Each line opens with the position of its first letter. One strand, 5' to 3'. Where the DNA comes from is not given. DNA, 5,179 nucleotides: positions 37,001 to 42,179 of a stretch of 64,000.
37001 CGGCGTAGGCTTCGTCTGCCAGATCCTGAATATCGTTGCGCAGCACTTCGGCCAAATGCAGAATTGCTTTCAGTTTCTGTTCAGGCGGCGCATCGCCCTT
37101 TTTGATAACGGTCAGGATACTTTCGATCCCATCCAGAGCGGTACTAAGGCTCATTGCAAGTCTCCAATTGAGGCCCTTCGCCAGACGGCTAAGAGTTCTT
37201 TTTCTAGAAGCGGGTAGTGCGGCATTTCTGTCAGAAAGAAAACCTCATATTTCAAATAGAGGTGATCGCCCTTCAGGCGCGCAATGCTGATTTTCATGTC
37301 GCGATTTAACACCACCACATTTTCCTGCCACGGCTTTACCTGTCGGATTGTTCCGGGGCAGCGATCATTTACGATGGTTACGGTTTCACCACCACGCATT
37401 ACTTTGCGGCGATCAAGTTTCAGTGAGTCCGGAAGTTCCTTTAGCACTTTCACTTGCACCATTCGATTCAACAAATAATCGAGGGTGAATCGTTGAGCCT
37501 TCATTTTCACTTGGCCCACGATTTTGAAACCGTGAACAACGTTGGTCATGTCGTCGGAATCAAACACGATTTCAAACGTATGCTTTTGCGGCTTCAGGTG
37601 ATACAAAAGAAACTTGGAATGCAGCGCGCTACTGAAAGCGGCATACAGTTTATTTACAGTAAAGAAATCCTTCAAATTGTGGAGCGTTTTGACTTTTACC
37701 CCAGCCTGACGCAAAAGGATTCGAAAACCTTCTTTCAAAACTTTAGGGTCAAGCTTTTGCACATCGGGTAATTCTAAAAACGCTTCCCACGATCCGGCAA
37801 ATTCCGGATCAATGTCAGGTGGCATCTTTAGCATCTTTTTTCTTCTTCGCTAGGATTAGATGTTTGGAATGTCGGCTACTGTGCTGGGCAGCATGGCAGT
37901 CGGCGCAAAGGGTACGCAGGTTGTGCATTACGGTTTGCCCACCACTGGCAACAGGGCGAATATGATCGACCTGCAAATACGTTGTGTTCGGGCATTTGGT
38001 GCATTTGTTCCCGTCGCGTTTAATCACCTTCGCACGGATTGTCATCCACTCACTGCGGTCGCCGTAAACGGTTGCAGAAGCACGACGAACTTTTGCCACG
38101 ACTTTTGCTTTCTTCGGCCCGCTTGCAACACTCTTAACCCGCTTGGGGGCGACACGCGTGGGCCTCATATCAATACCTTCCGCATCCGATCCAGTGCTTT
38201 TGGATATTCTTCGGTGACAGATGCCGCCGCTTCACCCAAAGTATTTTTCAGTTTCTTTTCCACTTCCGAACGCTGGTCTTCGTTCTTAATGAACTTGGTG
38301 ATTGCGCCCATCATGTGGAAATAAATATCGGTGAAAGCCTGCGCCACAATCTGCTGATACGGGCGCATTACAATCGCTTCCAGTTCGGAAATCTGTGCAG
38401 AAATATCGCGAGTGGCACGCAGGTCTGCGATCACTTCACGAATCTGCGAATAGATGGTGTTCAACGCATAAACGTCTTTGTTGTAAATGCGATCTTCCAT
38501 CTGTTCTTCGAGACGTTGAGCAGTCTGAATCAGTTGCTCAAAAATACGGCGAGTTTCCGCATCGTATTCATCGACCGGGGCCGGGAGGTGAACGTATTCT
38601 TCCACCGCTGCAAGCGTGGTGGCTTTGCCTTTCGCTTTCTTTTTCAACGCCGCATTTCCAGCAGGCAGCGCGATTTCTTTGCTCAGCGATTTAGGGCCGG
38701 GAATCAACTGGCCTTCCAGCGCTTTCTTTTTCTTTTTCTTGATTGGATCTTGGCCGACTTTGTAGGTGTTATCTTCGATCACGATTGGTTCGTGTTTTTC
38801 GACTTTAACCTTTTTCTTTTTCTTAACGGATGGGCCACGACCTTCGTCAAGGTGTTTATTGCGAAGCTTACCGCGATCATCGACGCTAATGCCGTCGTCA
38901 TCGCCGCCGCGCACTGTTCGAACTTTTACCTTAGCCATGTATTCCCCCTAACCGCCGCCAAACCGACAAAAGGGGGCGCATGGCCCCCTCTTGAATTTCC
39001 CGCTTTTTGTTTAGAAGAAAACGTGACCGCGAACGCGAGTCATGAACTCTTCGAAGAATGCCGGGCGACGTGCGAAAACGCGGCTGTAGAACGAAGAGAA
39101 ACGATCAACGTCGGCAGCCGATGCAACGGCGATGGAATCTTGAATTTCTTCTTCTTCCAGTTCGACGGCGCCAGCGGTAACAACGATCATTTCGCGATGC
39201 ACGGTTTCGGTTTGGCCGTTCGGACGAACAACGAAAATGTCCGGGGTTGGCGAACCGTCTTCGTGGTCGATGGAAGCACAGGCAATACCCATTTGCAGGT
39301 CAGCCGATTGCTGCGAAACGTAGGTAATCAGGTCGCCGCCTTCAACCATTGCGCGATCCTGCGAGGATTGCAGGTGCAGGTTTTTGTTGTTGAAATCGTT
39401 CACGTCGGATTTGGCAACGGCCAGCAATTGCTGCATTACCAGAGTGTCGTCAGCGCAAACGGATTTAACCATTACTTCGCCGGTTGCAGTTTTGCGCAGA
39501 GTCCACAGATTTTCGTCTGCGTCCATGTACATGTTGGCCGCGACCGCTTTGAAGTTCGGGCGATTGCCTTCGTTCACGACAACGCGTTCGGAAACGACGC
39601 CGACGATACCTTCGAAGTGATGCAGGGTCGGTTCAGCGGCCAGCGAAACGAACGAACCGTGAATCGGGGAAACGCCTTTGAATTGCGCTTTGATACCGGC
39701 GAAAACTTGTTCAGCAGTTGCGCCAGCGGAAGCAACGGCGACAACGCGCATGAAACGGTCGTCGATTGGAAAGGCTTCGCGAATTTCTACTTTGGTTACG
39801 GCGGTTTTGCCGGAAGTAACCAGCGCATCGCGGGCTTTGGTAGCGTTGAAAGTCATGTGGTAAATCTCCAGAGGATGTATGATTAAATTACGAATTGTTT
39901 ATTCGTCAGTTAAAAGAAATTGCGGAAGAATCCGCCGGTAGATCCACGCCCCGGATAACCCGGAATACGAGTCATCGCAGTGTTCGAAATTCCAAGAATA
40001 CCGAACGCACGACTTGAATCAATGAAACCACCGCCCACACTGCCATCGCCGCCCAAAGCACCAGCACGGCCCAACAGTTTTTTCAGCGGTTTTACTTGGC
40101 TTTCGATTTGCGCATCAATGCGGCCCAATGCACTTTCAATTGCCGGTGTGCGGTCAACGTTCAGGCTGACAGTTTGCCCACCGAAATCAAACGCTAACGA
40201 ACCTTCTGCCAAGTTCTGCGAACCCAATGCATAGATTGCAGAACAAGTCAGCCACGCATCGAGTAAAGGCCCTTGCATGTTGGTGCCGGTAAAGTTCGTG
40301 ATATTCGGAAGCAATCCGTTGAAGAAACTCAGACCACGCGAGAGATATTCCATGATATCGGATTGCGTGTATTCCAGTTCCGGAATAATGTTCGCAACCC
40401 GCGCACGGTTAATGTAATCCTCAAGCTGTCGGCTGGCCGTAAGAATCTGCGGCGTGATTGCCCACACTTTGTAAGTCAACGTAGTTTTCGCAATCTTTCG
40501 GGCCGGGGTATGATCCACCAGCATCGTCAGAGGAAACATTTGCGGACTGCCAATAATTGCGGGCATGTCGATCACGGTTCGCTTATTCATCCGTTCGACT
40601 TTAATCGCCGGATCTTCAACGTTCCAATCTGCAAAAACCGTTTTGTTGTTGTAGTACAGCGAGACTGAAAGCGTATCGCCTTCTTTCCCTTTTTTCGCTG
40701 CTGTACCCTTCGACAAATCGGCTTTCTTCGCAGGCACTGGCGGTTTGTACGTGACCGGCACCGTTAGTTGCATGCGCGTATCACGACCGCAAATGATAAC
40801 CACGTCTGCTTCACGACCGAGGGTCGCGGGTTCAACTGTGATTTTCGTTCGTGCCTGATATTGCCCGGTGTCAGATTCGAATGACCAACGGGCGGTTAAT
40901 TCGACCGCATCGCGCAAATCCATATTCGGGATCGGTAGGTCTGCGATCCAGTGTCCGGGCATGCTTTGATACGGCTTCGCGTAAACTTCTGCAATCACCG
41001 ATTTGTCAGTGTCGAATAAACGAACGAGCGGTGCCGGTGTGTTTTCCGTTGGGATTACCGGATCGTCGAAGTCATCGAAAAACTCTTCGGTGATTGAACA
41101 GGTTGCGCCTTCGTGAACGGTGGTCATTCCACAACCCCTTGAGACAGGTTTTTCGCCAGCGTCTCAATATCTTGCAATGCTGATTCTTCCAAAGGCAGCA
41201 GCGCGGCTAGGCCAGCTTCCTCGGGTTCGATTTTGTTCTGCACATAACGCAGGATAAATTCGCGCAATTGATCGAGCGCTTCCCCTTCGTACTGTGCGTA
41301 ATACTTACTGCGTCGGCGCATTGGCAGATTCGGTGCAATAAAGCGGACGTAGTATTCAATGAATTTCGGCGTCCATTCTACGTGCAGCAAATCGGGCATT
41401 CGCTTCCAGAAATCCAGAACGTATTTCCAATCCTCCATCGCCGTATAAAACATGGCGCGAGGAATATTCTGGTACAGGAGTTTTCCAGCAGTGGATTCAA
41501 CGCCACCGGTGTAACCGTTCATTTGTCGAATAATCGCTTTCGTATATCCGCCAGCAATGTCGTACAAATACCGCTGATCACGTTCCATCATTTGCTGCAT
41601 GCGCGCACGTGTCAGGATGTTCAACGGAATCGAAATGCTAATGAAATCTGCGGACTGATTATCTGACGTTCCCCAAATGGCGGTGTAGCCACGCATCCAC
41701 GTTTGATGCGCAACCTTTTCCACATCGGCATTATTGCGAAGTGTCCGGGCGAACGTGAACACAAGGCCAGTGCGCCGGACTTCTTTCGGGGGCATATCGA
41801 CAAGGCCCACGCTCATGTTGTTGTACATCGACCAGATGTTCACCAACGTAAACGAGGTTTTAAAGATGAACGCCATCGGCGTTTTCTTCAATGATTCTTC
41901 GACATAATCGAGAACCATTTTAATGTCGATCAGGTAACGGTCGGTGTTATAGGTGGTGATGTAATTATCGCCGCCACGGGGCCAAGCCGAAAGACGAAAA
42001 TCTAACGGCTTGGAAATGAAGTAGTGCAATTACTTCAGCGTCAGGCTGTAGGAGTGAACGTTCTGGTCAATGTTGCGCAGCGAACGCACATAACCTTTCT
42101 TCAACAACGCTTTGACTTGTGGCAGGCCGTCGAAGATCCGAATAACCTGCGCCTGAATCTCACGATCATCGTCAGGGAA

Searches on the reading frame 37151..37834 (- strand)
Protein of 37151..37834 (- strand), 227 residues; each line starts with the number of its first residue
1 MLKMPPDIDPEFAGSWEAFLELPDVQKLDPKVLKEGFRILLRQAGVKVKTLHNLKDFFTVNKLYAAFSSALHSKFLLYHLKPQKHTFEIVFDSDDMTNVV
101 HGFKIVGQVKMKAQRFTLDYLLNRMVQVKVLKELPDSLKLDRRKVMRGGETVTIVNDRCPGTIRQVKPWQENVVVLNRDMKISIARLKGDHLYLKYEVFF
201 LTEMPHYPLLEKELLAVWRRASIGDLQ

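Call 89: search_protein_families(library=phrogs, proteins=[window:37151-37834:-], max_evalue=0.001)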
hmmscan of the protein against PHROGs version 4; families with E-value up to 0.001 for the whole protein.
window:37151-37834:- (227 aa): 1 family
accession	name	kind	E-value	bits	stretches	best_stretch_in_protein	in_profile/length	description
phrog_37942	-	unknown function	4e-75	253.4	1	3-227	10-239/239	-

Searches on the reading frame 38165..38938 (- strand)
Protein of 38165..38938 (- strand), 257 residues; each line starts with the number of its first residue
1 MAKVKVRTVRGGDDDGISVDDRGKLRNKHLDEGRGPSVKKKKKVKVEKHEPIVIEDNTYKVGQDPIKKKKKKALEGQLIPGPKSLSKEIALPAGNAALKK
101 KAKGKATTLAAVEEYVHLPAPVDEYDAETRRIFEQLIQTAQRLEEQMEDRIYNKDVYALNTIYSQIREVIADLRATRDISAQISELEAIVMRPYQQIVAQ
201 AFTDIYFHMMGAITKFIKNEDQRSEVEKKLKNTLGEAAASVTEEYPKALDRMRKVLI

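Call 89: search_protein_families(library=phrogs, proteins=[window:38165-38938:-], max_evalue=0.001)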
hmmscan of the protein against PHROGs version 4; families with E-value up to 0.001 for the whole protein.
window:38165-38938:- (257 aa): 1 family
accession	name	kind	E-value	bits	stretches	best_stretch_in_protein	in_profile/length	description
phrog_23026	-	unknown function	2.4e-63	215.2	1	26-256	34-272/276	-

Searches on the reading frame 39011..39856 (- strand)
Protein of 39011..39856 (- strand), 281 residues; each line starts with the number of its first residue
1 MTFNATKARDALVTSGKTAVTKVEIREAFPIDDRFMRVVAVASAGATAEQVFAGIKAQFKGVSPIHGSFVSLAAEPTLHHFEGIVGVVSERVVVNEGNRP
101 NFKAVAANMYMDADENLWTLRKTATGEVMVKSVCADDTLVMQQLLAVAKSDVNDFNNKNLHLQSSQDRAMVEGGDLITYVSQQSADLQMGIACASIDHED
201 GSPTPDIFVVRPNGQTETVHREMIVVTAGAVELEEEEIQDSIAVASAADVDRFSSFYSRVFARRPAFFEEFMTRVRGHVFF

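Call 37: search_protein_families(library=phrogs, proteins=[window:39011-39856:-], max_evalue=0.01)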
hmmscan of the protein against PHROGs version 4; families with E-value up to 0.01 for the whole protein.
window:39011-39856:- (281 aa): 1 family
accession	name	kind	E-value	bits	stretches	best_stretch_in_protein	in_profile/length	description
phrog_17573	-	unknown function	5.5e-82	276.3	1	3-281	4-268/268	-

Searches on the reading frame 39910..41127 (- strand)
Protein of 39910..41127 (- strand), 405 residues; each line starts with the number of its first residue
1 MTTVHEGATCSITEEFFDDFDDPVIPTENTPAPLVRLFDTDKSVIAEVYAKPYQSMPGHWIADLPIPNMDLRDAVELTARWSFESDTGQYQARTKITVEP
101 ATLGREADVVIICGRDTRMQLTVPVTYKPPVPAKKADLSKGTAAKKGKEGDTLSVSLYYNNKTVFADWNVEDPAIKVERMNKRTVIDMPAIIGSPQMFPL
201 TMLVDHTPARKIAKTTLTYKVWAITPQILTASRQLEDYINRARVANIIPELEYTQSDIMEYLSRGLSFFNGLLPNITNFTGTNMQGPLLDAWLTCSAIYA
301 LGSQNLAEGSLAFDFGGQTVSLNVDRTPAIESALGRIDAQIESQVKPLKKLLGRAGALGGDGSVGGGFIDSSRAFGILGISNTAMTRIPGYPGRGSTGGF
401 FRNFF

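Call 35: search_protein_families(library=pfam, proteins=[window:39910-41127:-], max_evalue=0.1)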
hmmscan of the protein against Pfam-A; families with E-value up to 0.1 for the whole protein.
window:39910-41127:- (405 aa): 0 families

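Call 37: search_protein_families(library=phrogs, proteins=[window:39910-41127:-], max_evalue=0.01)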
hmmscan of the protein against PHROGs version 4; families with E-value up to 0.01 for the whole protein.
window:39910-41127:- (405 aa): 1 family
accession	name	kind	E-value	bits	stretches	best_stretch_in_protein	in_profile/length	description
phrog_17327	-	connector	9.4e-177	588.9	1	4-405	3-402/405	head-tail connector protein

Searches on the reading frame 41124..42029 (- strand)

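Call 35: search_protein_families(library=pfam, proteins=[window:41124-42029:-], max_evalue=0.1)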
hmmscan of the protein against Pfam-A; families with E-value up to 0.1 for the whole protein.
window:41124-42029:- (301 aa): 1 family
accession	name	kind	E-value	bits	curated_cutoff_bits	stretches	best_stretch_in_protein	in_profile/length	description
PF19355.4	DUF5932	-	0.054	13.8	23.7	0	147-180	33-66/111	Family of unknown function (DUF5932)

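Call 37: search_protein_families(library=phrogs, proteins=[window:41124-42029:-], max_evalue=0.01)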
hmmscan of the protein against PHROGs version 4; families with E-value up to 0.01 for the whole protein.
window:41124-42029:- (301 aa): 2 families
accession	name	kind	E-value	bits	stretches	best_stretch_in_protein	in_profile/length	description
phrog_34639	-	unknown function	8.3e-138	459.5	1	1-300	1-309/310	-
phrog_33724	-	unknown function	2.4e-11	44.3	1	38-247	36-251/368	-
